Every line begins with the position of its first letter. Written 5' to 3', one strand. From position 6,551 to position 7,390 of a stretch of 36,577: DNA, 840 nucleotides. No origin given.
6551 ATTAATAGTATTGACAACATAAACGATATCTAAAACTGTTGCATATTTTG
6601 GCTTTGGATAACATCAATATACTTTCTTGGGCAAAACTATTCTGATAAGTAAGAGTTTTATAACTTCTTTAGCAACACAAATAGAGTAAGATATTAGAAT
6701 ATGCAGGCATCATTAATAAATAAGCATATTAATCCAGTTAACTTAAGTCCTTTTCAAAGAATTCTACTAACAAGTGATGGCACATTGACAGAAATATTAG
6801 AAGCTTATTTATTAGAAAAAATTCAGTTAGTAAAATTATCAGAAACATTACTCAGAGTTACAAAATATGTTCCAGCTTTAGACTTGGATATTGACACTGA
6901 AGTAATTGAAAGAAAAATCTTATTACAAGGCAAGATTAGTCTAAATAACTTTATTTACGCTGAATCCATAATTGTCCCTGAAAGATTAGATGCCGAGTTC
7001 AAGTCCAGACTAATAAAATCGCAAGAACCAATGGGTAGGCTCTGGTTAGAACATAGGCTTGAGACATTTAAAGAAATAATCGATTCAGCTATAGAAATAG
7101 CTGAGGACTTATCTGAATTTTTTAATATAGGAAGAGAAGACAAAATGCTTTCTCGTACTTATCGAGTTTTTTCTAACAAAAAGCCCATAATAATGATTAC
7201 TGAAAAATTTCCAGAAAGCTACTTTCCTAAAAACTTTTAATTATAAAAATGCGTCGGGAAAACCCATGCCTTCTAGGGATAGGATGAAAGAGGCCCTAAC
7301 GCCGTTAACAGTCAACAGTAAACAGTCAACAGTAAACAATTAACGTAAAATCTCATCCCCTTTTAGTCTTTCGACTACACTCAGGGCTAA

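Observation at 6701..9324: Three-gene starter cassette: Rv2949c-type chorismate pyruvate-lyase, stand-alone adenylating enzyme and stand-alone carrier protein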

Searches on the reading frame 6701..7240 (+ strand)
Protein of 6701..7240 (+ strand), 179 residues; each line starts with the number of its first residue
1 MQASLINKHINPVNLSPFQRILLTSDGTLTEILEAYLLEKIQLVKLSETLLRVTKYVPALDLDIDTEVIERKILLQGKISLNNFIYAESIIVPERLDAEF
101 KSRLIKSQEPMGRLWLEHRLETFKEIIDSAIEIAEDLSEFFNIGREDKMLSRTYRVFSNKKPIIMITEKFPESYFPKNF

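Call 5: search_protein_families(library=pfam, proteins=[window:6701-7240:+], max_evalue=0.01)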
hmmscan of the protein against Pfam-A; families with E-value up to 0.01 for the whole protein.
window:6701-7240:+ (179 aa): 1 family
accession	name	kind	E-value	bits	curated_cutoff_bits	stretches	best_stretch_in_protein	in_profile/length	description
PF01947.21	Rv2949c-like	-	2.8e-18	66.8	22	1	23-171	1-142/149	Chorismate pyruvate-lyase Rv2949c-like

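Call 6: search_protein_families(library=ncbifam, proteins=[window:6701-7240:+], max_evalue=0.01)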
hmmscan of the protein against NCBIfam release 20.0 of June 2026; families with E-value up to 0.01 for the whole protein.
window:6701-7240:+ (179 aa): 1 family
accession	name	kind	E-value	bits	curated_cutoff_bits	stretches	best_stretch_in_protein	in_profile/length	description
NF037993.1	cyano_chori_ly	equivalog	4.9e-09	36.3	175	1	6-170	9-167/176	chorismate lyase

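Call 8: search_solved_structures(query=window:6701-7240:+, max_evalue=10, show_alignments=3)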
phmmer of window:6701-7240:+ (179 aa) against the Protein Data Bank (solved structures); distinct sequences matched with E-value up to 10: 3.
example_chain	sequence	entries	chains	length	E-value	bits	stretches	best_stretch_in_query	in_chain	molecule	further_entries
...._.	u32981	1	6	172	6.5e-17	65.4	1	14-175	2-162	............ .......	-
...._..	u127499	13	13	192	0.28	14.6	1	84-170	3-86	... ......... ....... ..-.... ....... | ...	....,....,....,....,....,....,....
8pv8_LH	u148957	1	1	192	0.73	13.2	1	84-170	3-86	60S ribosomal protein l9-like protein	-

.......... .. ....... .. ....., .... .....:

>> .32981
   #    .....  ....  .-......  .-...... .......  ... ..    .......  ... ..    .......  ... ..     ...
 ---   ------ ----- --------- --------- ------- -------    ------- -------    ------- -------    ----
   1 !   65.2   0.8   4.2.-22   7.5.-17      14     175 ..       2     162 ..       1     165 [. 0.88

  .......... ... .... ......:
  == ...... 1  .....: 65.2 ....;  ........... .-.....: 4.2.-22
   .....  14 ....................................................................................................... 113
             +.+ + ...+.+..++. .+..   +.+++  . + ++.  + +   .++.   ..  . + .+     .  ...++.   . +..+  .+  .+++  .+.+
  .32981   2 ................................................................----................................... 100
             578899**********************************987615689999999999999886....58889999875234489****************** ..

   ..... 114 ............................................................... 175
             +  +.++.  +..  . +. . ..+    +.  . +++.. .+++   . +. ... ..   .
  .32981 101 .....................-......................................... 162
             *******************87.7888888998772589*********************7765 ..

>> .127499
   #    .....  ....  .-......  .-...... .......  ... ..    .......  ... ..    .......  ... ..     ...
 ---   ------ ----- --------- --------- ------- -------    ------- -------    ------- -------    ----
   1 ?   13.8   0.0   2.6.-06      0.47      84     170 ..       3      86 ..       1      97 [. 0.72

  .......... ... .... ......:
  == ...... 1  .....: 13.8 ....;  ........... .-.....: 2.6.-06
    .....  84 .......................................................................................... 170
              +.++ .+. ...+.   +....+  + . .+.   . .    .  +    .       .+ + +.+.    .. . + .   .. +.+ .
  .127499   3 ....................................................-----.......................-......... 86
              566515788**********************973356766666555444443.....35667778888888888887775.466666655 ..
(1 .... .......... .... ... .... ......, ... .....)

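Call 9: find_homologous_proteins(query=window:6701-7240:+, max_evalue=0.001)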
Query window:6701-7240:+ (179 aa): 1241 proteins with E <= 0.001 among 1416 candidates; the best 120 are listed.
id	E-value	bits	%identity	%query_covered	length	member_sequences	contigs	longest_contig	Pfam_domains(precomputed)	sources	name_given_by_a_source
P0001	1.2e-106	372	99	100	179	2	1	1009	PF01947.22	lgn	-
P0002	9.0e-93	327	87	100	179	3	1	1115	PF01947.22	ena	-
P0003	9.7e-90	317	84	99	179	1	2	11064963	PF01947.22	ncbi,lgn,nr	ncbi:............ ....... NIES4071_13600 [Calothrix sp. NIES-4071]|nr:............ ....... NIES4071_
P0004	1.3e-88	313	84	100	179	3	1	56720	PF01947.22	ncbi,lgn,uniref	ncbi:MAG: chorismate pyruvate-lyase family protein [Nostoc sp.]|uniref:chorismate--pyruvate lyase fa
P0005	1.5e-88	313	84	99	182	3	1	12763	PF01947.22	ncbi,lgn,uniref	ncbi:MAG: chorismate pyruvate-lyase family protein [Nostoc sp.]|uniref:chorismate--pyruvate lyase fa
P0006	1.8e-88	313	82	100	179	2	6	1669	PF01947.22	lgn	-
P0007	8.3e-88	311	83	100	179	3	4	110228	PF01947.22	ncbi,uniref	ncbi:chorismate pyruvate-lyase family protein [Microcoleus sp. C2C3]|uniref:chorismate pyruvate-lyas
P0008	9.7e-88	310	83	100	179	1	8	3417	PF01947.22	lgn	-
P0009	1.6e-86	306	83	100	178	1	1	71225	PF01947.22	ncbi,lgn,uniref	ncbi:chorismate--pyruvate lyase family protein [Nostoc sp.]|uniref:chorismate--pyruvate lyase family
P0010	5.7e-85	301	82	100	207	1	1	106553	PF01947.22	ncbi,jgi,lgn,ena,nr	ncbi:MAG: DUF98 domain-containing protein [Desmonostoc vinosum HA7617-LM4]|jgi:chorismate-pyruvate l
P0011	6.9e-85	301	80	100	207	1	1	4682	PF01947.22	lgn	-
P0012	1.3e-84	300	81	99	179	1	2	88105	PF01947.22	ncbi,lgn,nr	ncbi:MAG: chorismate--pyruvate lyase family protein [Nostoc sp. ChiSLP01]|nr:chorismate pyruvate-lya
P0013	1.6e-84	300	79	99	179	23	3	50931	PF01947.22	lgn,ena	-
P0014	1.8e-84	300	82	98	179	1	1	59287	PF01947.22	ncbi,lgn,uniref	ncbi:chorismate--pyruvate lyase family protein [Nostoc sp.]|uniref:chorismate--pyruvate lyase family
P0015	2.4e-84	299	79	100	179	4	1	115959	PF01947.22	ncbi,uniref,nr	ncbi:chorismate--pyruvate lyase family protein [Nostoc sp. 'Peltigera membranacea cyanobiont' 232]|u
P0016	2.2e-82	293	78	99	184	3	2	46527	PF01947.22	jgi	jgi:chorismate-pyruvate lyase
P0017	2.6e-81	290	78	98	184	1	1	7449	PF01947.22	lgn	-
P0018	3.6e-81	289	76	99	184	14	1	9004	PF01947.22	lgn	-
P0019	5.4e-81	289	80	99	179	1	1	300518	PF01947.22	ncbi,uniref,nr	ncbi:chorismate--pyruvate lyase family protein [Nostoc sp. MG11]|uniref:chorismate--pyruvate lyase f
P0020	5.7e-81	288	77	99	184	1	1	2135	PF01947.22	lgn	-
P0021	1.8e-80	287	76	99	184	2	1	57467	PF01947.22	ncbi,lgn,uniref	ncbi:chorismate--pyruvate lyase family protein [Nostoc sp.]|uniref:chorismate--pyruvate lyase family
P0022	1.6e-78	280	76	100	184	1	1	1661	PF01947.22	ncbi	-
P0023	1.1e-76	274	73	99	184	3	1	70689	PF01947.22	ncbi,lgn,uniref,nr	ncbi:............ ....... NIES4075_64870 [Tolypothrix sp. NIES-4075]|uniref:chorismate--pyruvate lya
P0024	3.9e-74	266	72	100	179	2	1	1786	PF01947.22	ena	-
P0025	3.5e-72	260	69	100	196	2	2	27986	PF01947.22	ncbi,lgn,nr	ncbi:MAG: chorismate pyruvate-lyase family protein [Oscillatoria sp. PMC 1068.18]|nr:chorismate pyru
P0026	1.3e-71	258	68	100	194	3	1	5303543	PF01947.22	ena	-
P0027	4.3e-71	256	69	100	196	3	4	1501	PF01947.22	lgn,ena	-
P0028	1.1e-70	255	68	98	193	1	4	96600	PF01947.22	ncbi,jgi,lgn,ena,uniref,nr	ncbi:chorismate pyruvate-lyase family protein [Aetokthonos hydrillicola Thurmond2011]|jgi:chorismate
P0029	1.4e-70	255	67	98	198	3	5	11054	PF01947.22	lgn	-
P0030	2.3e-70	254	68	100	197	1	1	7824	PF01947.22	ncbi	-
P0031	2.3e-70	254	68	100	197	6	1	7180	PF01947.22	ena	-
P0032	2.4e-70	254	69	100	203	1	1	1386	PF01947.22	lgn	-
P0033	2.5e-70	254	68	100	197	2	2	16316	PF01947.22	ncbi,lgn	-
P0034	3.5e-70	253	68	100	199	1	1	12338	PF01947.22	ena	-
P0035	4.3e-70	253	67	100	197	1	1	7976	PF01947.22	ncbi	-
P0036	4.4e-70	253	65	99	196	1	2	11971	PF01947.22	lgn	-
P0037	4.5e-70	253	67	100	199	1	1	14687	PF01947.22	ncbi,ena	-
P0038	1.4e-69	251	66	99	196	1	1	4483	PF01947.22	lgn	-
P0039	1.7e-69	251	66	100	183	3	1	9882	PF01947.22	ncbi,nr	ncbi:MAG: DUF98 domain-containing protein [Symploca sp. SIO2E6]|nr:DUF98 domain-containing protein [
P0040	1.8e-69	251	68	100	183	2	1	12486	PF01947.22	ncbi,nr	ncbi:MAG: DUF98 domain-containing protein [Symploca sp. SIO2C1]|nr:DUF98 domain-containing protein [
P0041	2.3e-69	251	69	98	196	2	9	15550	PF01947.22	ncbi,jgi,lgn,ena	-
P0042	3.0e-69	250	67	100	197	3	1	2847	PF01947.22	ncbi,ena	-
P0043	3.1e-69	250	67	100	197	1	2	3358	PF01947.22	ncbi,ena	-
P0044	4.0e-69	250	67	100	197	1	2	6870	PF01947.22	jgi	jgi:chorismate-pyruvate lyase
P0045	4.6e-69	250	68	100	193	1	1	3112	PF01947.22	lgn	-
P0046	8.2e-69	249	69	98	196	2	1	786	PF01947.22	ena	-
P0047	8.8e-69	249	68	98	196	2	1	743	PF01947.22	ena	-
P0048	9.0e-69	249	66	100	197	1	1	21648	PF01947.22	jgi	jgi:chorismate-pyruvate lyase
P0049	1.1e-68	248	68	100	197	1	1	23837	PF01947.22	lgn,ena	-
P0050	1.2e-68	248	67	100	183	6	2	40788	PF01947.22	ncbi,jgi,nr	ncbi:MAG: DUF98 domain-containing protein [Symploca sp. SIO1B1]|nr:DUF98 domain-containing protein [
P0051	1.2e-68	248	67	100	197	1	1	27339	PF01947.22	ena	-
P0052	1.4e-68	248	67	98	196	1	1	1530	PF01947.22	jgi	jgi:chorismate-pyruvate lyase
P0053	1.8e-68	248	66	100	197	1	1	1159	PF01947.22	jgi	jgi:chorismate-pyruvate lyase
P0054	1.8e-68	248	66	100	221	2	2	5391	PF01947.22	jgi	jgi:chorismate-pyruvate lyase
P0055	1.8e-68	248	69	98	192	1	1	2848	PF01947.22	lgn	-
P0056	2.0e-68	248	68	100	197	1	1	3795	PF01947.22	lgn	-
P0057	2.2e-68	247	66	99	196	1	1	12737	PF01947.22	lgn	-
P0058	2.4e-68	247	66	100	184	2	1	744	PF01947.22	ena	-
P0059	2.4e-68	247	68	98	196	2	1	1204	PF01947.22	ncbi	ncbi:MAG TPA: chorismate pyruvate-lyase family protein [Phormidium sp.]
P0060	2.5e-68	247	66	100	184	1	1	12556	PF01947.22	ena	-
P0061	2.7e-68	247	67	100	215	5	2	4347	PF01947.22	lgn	-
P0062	2.7e-68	247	65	100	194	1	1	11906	PF01947.22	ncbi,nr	ncbi:MAG: DUF98 domain-containing protein [Symploca sp. SIO3E6]|nr:DUF98 domain-containing protein [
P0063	3.0e-68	247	66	100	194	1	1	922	PF01947.22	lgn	-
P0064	3.1e-68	247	67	98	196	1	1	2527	PF01947.22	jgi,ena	-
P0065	3.3e-68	247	66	100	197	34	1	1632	PF01947.22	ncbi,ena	-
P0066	5.5e-68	246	69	96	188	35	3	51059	PF01947.22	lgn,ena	-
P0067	5.5e-68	246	67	98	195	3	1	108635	PF01947.22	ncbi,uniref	ncbi:chorismate--pyruvate lyase family protein [Scytonema sp. NUACC26]|uniref:chorismate--pyruvate l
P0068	5.6e-68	246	66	98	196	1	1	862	PF01947.22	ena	-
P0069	7.5e-68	246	67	98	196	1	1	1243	PF01947.22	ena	-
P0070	7.5e-68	246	67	98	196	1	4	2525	PF01947.22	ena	-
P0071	7.7e-68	246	65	100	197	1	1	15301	PF01947.22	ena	-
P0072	8.7e-68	246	67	98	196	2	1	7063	PF01947.22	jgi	-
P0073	9.4e-68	245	65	100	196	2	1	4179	PF01947.22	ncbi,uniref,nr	ncbi:MAG: DUF98 domain-containing protein [Moorea sp. SIO4E2]|uniref:chorismate--pyruvate lyase fami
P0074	1.0e-67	245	69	96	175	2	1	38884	PF01947.22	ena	-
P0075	1.1e-67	245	65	99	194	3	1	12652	PF01947.22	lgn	-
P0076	1.2e-67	245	66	100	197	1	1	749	PF01947.22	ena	-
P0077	1.7e-67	245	69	98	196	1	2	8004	PF01947.22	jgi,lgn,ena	-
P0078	1.7e-67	245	75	88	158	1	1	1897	PF01947.22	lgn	-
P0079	1.8e-67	245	65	99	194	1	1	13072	PF01947.22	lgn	-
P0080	1.8e-67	245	66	98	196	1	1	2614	PF01947.22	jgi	jgi:chorismate-pyruvate lyase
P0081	1.8e-67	245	66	98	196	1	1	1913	PF01947.22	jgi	jgi:chorismate-pyruvate lyase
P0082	1.8e-67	245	66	98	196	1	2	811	PF01947.22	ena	-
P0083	2.3e-67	244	67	98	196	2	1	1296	PF01947.22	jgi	jgi:chorismate-pyruvate lyase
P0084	2.7e-67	244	66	100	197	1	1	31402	PF01947.22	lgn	-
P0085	2.9e-67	244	67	98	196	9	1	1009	PF01947.22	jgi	jgi:chorismate-pyruvate lyase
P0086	3.2e-67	244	66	98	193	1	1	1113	PF01947.22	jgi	jgi:chorismate-pyruvate lyase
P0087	3.6e-67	244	65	100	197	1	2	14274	PF01947.22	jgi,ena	-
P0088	4.2e-67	243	66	98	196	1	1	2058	PF01947.22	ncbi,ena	-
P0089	4.6e-67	243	66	100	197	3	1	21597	PF01947.22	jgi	jgi:chorismate-pyruvate lyase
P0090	5.2e-67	243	66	98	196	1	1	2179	PF01947.22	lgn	-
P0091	6.5e-67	243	66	98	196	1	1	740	PF01947.22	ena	-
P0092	7.1e-67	243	67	97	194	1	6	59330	PF01947.22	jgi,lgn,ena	-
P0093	7.6e-67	243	64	100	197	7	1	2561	PF01947.22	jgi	jgi:chorismate-pyruvate lyase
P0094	7.8e-67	242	66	98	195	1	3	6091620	PF01947.22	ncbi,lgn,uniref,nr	ncbi:chorismate--pyruvate lyase family protein [Gloeothece verrucosa]|uniref:Chorismate lyase n=1 Ta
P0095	9.1e-67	242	65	100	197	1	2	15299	PF01947.22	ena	-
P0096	1.1e-66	242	65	100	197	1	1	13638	PF01947.22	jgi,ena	-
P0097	1.5e-66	242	64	100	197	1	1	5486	PF01947.22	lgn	-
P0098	1.7e-66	241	65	100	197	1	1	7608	PF01947.22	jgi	jgi:chorismate-pyruvate lyase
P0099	2.0e-66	241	66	99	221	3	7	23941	PF01947.22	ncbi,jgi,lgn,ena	-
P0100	2.3e-66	241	66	97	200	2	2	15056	PF01947.22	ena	-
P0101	2.5e-66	241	66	98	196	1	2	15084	PF01947.22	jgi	jgi:chorismate-pyruvate lyase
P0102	3.0e-66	241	65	100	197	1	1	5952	PF01947.22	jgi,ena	-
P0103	3.5e-66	240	63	98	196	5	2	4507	PF01947.22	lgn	-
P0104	3.6e-66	240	65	100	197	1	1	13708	PF01947.22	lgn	-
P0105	4.0e-66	240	65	98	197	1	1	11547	PF01947.22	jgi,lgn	jgi:chorismate-pyruvate lyase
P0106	4.1e-66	240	65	100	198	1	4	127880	PF01947.22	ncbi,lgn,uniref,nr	ncbi:chorismate pyruvate-lyase family protein [Myxosarcina sp. GI1]|uniref:chorismate--pyruvate lyas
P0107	5.1e-66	240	64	100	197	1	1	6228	PF01947.22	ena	-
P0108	8.0e-66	239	64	100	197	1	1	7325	PF01947.22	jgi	-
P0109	8.1e-66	239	65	98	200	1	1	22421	PF01947.22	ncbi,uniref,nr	ncbi:chorismate--pyruvate lyase family protein [Limnofasciculus baicalensis]|uniref:Chorismate pyruv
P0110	9.9e-66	239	66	98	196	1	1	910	PF01947.22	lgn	-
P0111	1.2e-65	239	66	100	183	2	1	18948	PF01947.22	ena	-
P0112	1.2e-65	239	66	100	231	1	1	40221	PF01947.22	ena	-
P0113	1.2e-65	239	63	98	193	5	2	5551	PF01947.22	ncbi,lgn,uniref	ncbi:chorismate--pyruvate lyase family protein [Coleofasciculus sp.]|uniref:chorismate--pyruvate lya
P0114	1.4e-65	238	64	100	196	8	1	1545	PF01947.22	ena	-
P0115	1.5e-65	238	63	100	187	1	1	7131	PF01947.22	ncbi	-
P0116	1.5e-65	238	64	100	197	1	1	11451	PF01947.22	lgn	-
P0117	1.5e-65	238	65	98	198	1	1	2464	PF01947.22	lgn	-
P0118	2.0e-65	238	66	97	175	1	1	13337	PF01947.22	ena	-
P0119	2.6e-65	238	64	100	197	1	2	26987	PF01947.22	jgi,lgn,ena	-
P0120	2.6e-65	238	65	100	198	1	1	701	PF01947.22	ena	-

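Call 11: find_encoding_contigs(protein=P0003, flank=10000, max_places=2)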
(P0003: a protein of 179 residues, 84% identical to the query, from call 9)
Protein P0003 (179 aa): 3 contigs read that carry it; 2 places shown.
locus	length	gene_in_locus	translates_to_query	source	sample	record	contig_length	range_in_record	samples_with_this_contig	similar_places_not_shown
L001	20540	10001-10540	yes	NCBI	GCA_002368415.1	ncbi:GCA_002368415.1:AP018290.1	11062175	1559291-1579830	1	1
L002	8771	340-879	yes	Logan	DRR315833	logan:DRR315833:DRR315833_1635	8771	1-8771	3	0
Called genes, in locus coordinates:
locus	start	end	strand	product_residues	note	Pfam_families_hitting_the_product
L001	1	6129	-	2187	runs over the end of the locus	PF00501:AMP-binding, PF13193:AMP-binding_C, PF00550:PP-binding, PF00668:Condensation, PF00501:AMP-binding, PF13193:AMP-binding_C, PF00550:PP-binding, PF00668:Condensation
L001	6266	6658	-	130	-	-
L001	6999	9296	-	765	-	PF13385:Laminin_G_3, PF01734:Patatin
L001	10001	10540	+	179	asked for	PF01947:Rv2949c-like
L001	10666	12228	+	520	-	PF00501:AMP-binding, PF13193:AMP-binding_C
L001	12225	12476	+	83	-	PF00550:PP-binding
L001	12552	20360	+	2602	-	PF00668:Condensation, PF00501:AMP-binding, PF13193:AMP-binding_C, PF00550:PP-binding, PF00668:Condensation, PF00501:AMP-binding, PF08241:Methyltransf_11, PF08242:Methyltransf_12, +4 more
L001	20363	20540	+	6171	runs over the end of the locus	PF00668:Condensation, PF18563:TubC_N, PF00501:AMP-binding, PF13193:AMP-binding_C, PF00550:PP-binding, PF00668:Condensation, PF00501:AMP-binding, PF13193:AMP-binding_C, +15 more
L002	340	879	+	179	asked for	PF01947:Rv2949c-like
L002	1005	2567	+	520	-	PF00501:AMP-binding, PF13193:AMP-binding_C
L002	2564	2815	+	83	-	PF00550:PP-binding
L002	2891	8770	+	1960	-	?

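Call 12: find_encoding_contigs(protein=P0094, flank=10000, max_places=2)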
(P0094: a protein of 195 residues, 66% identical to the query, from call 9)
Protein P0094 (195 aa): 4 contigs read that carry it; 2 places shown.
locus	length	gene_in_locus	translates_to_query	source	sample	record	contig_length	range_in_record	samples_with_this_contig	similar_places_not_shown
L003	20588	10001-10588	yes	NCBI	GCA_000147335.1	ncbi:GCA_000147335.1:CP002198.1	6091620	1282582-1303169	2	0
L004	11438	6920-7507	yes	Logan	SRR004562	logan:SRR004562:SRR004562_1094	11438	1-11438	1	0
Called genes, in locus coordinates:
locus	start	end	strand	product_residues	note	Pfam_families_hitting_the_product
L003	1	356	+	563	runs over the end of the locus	PF13676:TIR_2, PF14516:AAA_35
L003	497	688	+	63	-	PF11623:NdhS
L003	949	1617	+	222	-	PF09378:HAS-barrel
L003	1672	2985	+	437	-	PF13240:Zn_Ribbon_1 (weak), PF16697:Yop-YscD_cpl, PF00498:FHA, PF13367:PrsW-protease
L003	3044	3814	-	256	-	PF23441:SDR, PF00106:adh_short, PF08659:KR, PF13561:adh_short_C2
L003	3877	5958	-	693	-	PF10069:DICT, PF13589:HATPase_c_3 (faint), PF17150:CHASE6_C, PF01590:GAF, PF13185:GAF_2, PF00512:HisKA, PF02518:HATPase_c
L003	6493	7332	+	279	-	PF00528:BPD_transp_1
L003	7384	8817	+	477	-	PF13379:NMT1_2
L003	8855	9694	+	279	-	PF00005:ABC_tran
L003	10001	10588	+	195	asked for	PF01947:Rv2949c-like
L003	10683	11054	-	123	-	-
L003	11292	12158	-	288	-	PF03575:Peptidase_S51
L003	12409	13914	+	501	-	PF02446:Glyco_hydro_77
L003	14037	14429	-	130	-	PF02627:CMD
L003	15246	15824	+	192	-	PF00400:WD40 (faint), PF24780:WD40_MABP1-WDR62_1st (faint), PF24817:WD40_WDHD1_1st (faint), PF25174:Beta-prop_THOC3, PF25175:Beta-prop_WDR5 (faint), PF23381:Beta-prop_IFT122_1st (faint), PF23409:Beta-prop_EML (faint), PF24814:WD40_Prp19 (faint), +2 more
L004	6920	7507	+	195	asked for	PF01947:Rv2949c-like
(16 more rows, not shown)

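Call 13: search_protein_families(library=ncbifam, proteins=[P0094, P0106, P0028, P0003, P0067], max_evalue=0.01)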
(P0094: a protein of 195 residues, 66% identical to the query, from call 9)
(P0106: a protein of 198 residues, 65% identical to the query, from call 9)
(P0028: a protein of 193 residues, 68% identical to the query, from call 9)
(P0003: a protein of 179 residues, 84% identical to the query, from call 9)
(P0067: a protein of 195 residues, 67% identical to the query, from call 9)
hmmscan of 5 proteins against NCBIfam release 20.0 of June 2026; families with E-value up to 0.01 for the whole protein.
P0094 (195 aa): 1 family
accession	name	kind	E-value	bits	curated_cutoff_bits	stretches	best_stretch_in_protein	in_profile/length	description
NF037993.1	cyano_chori_ly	equivalog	2.4e-08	34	175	1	26-187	12-167/176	chorismate lyase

P0106 (198 aa): 1 family
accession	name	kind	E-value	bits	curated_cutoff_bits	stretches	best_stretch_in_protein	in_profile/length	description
NF037993.1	cyano_chori_ly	equivalog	7.8e-07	29.1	175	1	28-189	12-167/176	chorismate lyase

P0028 (193 aa): 1 family
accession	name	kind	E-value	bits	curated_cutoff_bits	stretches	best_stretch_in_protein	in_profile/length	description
NF037993.1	cyano_chori_ly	equivalog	3.8e-08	33.4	175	1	24-187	10-167/176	chorismate lyase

P0003 (179 aa): 1 family
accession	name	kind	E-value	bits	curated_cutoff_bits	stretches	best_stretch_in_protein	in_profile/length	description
NF037993.1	cyano_chori_ly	equivalog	2.3e-08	34.1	175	1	13-170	16-167/176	chorismate lyase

P0067 (195 aa): 1 family
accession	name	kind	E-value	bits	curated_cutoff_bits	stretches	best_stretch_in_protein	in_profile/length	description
NF037993.1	cyano_chori_ly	equivalog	2.3e-09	37.3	175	1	24-187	10-167/176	chorismate lyase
